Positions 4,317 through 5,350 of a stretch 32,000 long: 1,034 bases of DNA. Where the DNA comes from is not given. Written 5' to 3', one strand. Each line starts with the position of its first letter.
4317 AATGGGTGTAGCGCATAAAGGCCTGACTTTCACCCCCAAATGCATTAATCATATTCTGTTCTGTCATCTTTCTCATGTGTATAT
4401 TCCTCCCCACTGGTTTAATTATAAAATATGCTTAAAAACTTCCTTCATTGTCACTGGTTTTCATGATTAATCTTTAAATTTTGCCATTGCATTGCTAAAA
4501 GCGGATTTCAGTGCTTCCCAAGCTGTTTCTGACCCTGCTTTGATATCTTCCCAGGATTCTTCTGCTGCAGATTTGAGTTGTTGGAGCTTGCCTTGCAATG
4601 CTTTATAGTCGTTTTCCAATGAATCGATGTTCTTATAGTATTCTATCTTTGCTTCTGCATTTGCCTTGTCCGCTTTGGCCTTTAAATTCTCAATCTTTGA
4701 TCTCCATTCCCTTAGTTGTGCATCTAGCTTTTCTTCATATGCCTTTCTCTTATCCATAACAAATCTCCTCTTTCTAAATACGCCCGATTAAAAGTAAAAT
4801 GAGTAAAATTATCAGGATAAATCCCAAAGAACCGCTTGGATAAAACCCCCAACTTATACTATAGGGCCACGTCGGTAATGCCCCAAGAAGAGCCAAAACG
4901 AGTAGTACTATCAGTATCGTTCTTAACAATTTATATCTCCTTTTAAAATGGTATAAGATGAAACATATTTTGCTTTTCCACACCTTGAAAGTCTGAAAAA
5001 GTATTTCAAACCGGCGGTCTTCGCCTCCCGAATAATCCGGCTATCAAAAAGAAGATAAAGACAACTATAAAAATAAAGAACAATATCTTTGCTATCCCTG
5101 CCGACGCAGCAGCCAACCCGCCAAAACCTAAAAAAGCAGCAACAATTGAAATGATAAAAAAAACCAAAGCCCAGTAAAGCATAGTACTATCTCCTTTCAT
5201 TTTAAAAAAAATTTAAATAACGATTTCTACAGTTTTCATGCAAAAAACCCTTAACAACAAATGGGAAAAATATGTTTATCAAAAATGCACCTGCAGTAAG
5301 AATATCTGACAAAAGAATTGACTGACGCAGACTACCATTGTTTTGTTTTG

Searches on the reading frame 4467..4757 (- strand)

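Call 49: search_protein_families(library=pfam, proteins=[window:4467-4757:-], max_evalue=0.001)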
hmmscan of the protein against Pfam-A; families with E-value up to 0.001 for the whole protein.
window:4467-4757:- (96 aa): 1 family
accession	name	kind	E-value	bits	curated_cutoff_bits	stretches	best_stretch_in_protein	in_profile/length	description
PF12128.14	DUF3584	-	0.00026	19.1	31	1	4-95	645-735/1191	Protein of unknown function (DUF3584)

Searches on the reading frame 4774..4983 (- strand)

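Call 49: search_protein_families(library=pfam, proteins=[window:4774-4983:-], max_evalue=0.001)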
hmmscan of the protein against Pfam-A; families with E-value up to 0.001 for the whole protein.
window:4774-4983:- (69 aa): 1 family
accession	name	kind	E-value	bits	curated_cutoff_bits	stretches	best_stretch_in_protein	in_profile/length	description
PF11752.14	DUF3309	-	2e-19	69.8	22.3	1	20-69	1-50/50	Protein of unknown function (DUF3309)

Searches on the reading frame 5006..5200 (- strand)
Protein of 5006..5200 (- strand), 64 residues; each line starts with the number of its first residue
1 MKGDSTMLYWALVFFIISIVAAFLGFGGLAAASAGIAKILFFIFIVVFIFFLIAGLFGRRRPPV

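Call 49: search_protein_families(library=pfam, proteins=[window:5006-5200:-], max_evalue=0.001)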
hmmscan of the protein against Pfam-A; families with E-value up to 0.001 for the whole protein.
window:5006-5200:- (64 aa): 1 family
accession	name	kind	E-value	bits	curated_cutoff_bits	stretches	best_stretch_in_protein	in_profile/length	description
PF07043.18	DUF1328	-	2.6e-13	50.5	27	1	12-49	1-38/39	Protein of unknown function (DUF1328)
